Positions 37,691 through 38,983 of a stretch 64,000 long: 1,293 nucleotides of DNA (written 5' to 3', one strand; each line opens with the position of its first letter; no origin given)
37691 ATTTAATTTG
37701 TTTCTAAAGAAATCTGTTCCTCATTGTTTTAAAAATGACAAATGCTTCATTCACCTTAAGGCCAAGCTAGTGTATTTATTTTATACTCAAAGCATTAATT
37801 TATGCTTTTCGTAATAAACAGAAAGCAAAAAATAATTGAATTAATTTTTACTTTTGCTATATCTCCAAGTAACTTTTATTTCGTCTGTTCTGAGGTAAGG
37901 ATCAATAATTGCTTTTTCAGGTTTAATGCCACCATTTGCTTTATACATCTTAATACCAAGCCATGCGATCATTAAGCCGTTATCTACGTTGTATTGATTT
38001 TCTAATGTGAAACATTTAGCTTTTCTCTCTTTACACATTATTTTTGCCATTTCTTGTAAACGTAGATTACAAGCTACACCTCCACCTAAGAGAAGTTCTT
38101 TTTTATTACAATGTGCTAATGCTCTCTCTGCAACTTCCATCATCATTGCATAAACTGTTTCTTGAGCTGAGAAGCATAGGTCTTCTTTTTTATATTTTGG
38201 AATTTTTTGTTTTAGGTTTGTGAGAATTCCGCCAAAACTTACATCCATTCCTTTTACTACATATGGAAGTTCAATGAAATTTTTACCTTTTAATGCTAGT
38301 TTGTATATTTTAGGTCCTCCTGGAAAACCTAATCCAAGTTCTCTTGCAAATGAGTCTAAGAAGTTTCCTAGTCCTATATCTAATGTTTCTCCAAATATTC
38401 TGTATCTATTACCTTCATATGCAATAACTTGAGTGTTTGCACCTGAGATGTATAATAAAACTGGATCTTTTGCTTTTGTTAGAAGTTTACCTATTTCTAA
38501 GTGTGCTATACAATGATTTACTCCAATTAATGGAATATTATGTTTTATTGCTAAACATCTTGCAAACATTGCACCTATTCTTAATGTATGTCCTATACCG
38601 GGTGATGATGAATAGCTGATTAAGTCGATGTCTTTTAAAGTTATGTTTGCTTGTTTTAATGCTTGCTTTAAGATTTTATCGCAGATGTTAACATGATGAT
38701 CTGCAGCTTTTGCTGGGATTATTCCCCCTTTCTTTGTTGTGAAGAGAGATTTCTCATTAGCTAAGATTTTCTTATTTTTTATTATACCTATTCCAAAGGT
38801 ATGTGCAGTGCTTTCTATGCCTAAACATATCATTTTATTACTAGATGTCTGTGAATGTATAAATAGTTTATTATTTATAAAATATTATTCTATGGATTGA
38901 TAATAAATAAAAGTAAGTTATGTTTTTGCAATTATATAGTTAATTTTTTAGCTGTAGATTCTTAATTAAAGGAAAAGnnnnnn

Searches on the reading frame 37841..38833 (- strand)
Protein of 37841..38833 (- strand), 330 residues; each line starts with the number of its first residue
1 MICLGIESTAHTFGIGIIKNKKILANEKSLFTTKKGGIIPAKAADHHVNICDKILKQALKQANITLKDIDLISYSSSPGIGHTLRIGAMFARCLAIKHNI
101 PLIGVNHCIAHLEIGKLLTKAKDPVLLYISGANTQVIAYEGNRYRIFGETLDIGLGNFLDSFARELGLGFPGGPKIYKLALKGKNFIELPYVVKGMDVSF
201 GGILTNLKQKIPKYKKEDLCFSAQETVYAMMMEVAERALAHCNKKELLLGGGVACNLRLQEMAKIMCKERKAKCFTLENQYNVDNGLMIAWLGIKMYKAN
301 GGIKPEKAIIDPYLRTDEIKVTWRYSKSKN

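Call 3: search_protein_families(library=pfam, proteins=[window:37841-38833:-], max_evalue=0.01)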
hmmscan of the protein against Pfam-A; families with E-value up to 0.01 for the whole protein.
window:37841-38833:- (330 aa): 2 families
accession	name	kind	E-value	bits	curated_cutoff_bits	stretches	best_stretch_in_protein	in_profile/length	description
PF00814.31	TsaD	-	2.3e-79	267.3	24.8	1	31-291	13-264/264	tRNA N6-adenosine threonylcarbamoyltransferase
PF22521.2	HypF_C_2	-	5.7e-06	26.7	27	1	182-287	129-237/241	Carbamoyltransferase, Kae1-like Domain, second subdomain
